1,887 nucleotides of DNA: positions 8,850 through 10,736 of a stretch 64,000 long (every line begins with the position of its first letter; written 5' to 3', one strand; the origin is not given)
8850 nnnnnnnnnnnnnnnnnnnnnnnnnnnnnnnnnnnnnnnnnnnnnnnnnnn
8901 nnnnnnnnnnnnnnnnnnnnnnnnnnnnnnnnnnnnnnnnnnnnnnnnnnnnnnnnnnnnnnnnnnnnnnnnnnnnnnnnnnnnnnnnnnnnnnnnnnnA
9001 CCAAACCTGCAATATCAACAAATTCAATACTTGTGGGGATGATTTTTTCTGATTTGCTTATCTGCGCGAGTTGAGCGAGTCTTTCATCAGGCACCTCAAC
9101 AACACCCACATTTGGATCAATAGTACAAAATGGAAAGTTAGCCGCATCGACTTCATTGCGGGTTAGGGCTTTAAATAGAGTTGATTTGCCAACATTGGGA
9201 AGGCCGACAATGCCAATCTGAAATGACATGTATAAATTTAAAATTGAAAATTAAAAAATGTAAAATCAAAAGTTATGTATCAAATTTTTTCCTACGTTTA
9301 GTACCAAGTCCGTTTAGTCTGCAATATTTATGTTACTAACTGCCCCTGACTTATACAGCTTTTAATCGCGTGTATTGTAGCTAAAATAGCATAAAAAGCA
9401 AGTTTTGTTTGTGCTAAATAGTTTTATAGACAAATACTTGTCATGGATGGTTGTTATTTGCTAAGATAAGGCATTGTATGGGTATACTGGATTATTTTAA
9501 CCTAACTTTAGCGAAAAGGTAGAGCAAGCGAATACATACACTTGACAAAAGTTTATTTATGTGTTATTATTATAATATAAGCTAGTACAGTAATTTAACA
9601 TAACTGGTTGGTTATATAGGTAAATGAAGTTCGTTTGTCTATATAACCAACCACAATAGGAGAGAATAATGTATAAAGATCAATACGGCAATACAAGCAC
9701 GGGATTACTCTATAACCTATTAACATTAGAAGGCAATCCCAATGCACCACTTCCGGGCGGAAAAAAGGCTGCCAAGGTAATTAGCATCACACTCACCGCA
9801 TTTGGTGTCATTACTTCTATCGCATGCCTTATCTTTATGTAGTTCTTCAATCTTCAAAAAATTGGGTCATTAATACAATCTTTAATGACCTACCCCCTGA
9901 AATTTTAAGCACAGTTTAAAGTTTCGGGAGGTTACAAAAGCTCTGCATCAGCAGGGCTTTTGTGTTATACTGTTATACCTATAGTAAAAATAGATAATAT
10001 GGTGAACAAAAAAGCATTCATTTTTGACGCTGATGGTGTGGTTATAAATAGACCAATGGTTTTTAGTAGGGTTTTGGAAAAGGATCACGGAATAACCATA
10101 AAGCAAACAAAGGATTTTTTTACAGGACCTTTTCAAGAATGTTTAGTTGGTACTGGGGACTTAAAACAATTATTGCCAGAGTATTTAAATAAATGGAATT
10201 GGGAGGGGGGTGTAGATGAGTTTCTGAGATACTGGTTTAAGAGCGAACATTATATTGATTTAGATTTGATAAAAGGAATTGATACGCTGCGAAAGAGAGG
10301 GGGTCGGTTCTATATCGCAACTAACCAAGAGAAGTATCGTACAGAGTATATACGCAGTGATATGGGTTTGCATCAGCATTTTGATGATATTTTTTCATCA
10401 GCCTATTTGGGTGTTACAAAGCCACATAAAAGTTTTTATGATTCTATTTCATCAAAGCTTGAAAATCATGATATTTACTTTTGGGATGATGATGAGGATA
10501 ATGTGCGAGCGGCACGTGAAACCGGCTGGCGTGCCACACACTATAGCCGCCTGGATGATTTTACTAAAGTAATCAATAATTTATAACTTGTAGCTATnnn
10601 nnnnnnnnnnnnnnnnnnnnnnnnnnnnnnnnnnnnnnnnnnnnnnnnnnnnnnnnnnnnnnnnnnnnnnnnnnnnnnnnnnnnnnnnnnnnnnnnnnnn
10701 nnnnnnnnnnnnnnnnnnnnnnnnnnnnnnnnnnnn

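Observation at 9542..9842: Strong promoter, perfect 15-bp leader hairpin and hidden 57-aa ORF in the 730-bp AT-rich gap upstream of ychF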

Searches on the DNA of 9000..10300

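Call 3: search_rna_families(source=window, start=9000, end=10300, threshold=evalue, max_evalue=10, show_alignments=3)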
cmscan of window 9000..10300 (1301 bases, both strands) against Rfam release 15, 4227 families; matches with E-value up to 10: 8.
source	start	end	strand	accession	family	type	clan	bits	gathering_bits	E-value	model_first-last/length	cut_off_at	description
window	9602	9686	+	RF04348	Plastid-psbM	Cis-reg;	-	29.4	52.7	0.073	1-79/79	no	Plastid-psbM 3UTR RNA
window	9589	9670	+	RF04069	MIR6135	Gene; miRNA;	-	23.3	99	0.49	1-122/122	no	MIR6135 microRNA precursor family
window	9573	9656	-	RF04348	Plastid-psbM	Cis-reg;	-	22.9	52.7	2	1-79/79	no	Plastid-psbM 3UTR RNA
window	9008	9093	-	RF00479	snosnR71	Gene; snRNA; snoRNA; CD-box;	CL00051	22.6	60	0.93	1-97/97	no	Small nucleolar RNA snR71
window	9898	9962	+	RF02083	OrzO-P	Gene; antitoxin;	-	18.2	60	5.7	1-76/76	no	OrzO-P RNA antitoxin family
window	9887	9939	-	RF00953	mir-1497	Gene; miRNA;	-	15.8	80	3.9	1-74/74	no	mir-1497 microRNA precursor family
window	9958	10053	+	RF01845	enod40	Gene;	-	13.2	45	2.3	105-218/263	no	Early nodulin 40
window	9383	9435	-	RF02763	IsrM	Gene; sRNA;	-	9.6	376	6.7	1-329/329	no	IsrM sRNA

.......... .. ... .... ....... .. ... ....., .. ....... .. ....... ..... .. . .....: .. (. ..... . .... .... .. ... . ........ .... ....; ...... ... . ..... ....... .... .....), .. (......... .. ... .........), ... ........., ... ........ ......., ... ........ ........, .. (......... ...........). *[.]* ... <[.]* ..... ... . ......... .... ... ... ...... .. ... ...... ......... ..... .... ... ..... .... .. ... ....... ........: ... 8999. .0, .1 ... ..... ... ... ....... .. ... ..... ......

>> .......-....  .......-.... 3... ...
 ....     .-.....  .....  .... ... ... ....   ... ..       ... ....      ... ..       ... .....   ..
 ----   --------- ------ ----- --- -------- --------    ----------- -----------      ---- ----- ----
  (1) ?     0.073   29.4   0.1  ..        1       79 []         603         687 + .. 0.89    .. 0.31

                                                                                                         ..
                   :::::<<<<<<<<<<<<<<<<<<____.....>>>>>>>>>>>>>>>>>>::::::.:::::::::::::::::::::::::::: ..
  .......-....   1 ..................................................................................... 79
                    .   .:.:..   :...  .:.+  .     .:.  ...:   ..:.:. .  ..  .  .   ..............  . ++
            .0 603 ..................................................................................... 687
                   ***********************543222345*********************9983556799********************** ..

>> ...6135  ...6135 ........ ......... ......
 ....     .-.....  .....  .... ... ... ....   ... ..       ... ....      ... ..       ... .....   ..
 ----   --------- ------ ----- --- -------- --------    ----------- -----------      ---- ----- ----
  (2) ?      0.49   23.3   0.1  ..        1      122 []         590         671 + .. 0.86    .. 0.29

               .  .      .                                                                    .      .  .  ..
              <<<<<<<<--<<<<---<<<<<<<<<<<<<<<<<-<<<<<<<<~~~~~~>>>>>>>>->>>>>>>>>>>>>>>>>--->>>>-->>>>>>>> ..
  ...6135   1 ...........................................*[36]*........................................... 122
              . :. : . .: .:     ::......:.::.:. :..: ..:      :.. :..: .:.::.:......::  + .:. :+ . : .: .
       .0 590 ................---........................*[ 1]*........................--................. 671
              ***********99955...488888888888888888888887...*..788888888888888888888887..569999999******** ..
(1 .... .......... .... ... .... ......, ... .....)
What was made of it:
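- On Any described RNA family (Rfam 15): It is a generic long-hairpin match (call 3).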

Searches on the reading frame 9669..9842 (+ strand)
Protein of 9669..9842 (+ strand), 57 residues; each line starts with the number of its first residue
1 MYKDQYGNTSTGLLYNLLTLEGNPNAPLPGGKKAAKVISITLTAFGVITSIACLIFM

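Call 8: find_homologous_proteins(query=window:9669-9839:+, max_evalue=10)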
Query seq(57 aa): no candidate shares three 5-residue words with the query. No homologue found.

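Call 10: search_protein_families(library=pfam, proteins=[window:9669-9839:+], max_evalue=1)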
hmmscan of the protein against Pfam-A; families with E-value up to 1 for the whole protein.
seq(57 aa): 0 families

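Call 12: find_encoding_contigs(protein=window:9669-9842:+, flank=6000, max_places=10)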
Protein window:9669-9842:+ (57 aa): no gene with exactly this product is on record in the collection.

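Call 24: search_protein_representatives(protein=window:9669-9839:+)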
Query: 57 residues. Proteins with E-value up to 0.001 (for the whole library): 1; up to 1e-10: 0; up to 1e-30: 0. The best 1 are listed.
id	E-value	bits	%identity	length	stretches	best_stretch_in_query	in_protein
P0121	4.4e-04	36.3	37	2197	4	18-49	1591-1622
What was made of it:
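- Closest known: Bacterial small membrane proteins under 60 aa encoded by unannotated stand-alone genes. Different: ORF57 is tail-anchored, has no homologue at all (calls 8, 24), and no partner can be inferred from its housekeeping neighbours.
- No gene with this product is on record in the collection (call 12), and no protein homologue exists (calls 8, 24).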

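Call 28: find_related_loci(query=window:9669-9839:+, collection=metagenome_contigs, flank=3000)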
Query seq(57 aa) (57 aa) in metagenome_contigs; peptide patterns used: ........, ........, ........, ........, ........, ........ (x = any residue, [..] = any of these).
600 stretches matched a pattern, but none encodes a relative of the query by tblastn (E <= 1e-3).

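Call 37: find_related_loci(query=window:9669-9839:+, collection=viral_contigs, flank=3000)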
Query seq(57 aa) (57 aa) in viral_contigs; peptide patterns used: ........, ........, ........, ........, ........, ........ (x = any residue, [..] = any of these).
45 stretches matched a pattern, but none encodes a relative of the query by tblastn (E <= 1e-3).

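Call 46: search_protein_families(library=ncbifam, proteins=[window:9669-9839:+], max_evalue=10)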
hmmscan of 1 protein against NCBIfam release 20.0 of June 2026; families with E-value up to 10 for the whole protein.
seq(57 aa): 0 families
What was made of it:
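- On Class II (double-glycine leader) bacteriocin precursor: No bacteriocin or leader model matches (calls 10, 46).
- Closest known: Single-span SecE of many bacteria. Different: No match to the Pfam SecE model or to any other model (calls 10, 46).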

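Call 47: search_protein_families(library=phrogs, proteins=[window:9669-9839:+], max_evalue=10)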
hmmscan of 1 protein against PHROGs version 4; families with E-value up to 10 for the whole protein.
seq(57 aa): 0 families

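Call 48: search_protein_families(library=padloc, proteins=[window:9669-9839:+], max_evalue=10)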
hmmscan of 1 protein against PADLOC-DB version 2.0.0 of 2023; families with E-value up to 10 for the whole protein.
seq(57 aa): 0 families
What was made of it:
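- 9669..9842 (+): ORF57: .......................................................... Polar N-terminal 35 aa, a KKAAK motif, then a C-terminal membrane helix (tail-anchored topology). No homologues (calls 8, 10, 24, 28, 37, 46-48).
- On Type I toxin-antitoxin system: No families at E≤10 in NCBIfam, PHROGs or PADLOC (calls 46-48).
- Closest known: Type I toxin mRNAs with 3'-overlapping antisense RNAs. Different: No family match (calls 10, 46-48).
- No match to any toxin family (calls 10, 46-48).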

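Call 62: predict_structure(protein=window:9669-9839:+)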
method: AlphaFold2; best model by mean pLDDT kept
length: 57 residues; sequences in the alignment: 1
mean_pLDDT: 69.2   pTM: 0.33
mean pLDDT of the five models: 69.2, 68.9, 68.4, 67.7, 65.1
residues with pLDDT >= 90: 7; 70-90: 12; 50-70: 37; < 50: 1
segments of 3 or more residues with pLDDT < 50: none
pLDDT, mean of each block of 10 residues (from residue 1): 57 65 60 63 86 90
secondary structure, 60 per line:
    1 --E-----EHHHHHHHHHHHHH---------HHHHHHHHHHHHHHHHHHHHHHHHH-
elements in order: H10-22 H32-56
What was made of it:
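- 9669..9842 (+): AlphaFold2: helices 10-22 and 32-56 (call 62).
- Checked: A single-sequence AlphaFold2 model gives a helix at residues 32-56 with pLDDT 86-90 (call 62).
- A membrane helix is predicted at residues 32-56, pLDDT 86-90 (call 62).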

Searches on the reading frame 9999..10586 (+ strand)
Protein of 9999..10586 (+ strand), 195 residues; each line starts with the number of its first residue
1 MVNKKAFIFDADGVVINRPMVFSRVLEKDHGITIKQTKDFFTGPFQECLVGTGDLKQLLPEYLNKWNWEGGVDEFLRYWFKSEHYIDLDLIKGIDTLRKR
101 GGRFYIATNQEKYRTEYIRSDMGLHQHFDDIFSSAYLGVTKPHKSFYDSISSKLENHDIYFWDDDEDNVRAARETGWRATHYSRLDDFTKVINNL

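Call 10: search_protein_families(library=pfam, proteins=[window:9999-10586:+], max_evalue=1)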
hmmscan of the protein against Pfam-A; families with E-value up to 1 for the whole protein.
window:9999-10586:+ (195 aa): 3 families
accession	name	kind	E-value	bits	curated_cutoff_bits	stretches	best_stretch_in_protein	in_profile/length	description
PF00702.32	Hydrolase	-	1.7e-09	38.8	26.4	1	5-174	2-189/191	haloacid dehalogenase-like hydrolase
PF13419.12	HAD_2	-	1.8e-06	28.6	23.8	1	8-179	2-175/178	Haloacid dehalogenase-like hydrolase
PF13344.12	Hydrolase_6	-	0.0008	19.8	27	1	93-137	22-69/101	Haloacid dehalogenase-like hydrolase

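Call 29: find_homologous_proteins(query=window:9999-10586:+, max_evalue=1e-10)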
Query window:9999-10586:+ (195 aa): 152 proteins with E <= 1e-10 among 191 candidates; the best 120 are listed.
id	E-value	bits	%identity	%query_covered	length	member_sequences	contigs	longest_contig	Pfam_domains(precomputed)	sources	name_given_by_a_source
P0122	2.6e-131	454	100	100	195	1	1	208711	PF13419.13,PF00702.33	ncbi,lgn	ncbi:MAG: HAD family hydrolase [Patescibacteria group bacterium]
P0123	1.6e-60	222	51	98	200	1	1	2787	PF13419.13,PF00702.33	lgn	-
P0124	8.8e-56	207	50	100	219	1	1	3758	PF13419.13,PF00702.33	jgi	jgi:putative hydrolase of the HAD superfamily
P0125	1.1e-53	200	49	100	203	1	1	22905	PF13419.13,PF00702.33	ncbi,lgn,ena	-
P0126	1.9e-53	199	49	98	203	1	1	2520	PF13419.13,PF00702.33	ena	-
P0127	4.0e-53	198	50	97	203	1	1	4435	PF00702.33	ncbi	ncbi:MAG: hypothetical protein ABIF10_01165 [Candidatus Woesearchaeota archaeon]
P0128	4.9e-53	198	49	97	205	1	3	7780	PF13419.13,PF00702.33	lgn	-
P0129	1.2e-52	197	48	96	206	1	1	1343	PF13419.13,PF00702.33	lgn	-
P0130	2.3e-51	193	47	99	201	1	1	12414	PF13419.13,PF00702.33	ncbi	-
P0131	4.8e-51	192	47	96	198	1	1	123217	PF13419.13,PF00702.33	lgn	-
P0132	8.9e-51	191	46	98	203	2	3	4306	PF13419.13,PF00702.33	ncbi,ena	-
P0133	1.5e-50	190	43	98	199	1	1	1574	PF13419.13,PF00702.33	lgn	-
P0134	3.6e-50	189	49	98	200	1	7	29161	PF13419.13,PF00702.33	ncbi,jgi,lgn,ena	-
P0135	8.7e-50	187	48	95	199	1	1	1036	PF13419.13,PF00702.33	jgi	jgi:putative hydrolase of the HAD superfamily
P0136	1.7e-49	186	51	94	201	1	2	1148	PF00702.33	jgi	jgi:putative hydrolase of the HAD superfamily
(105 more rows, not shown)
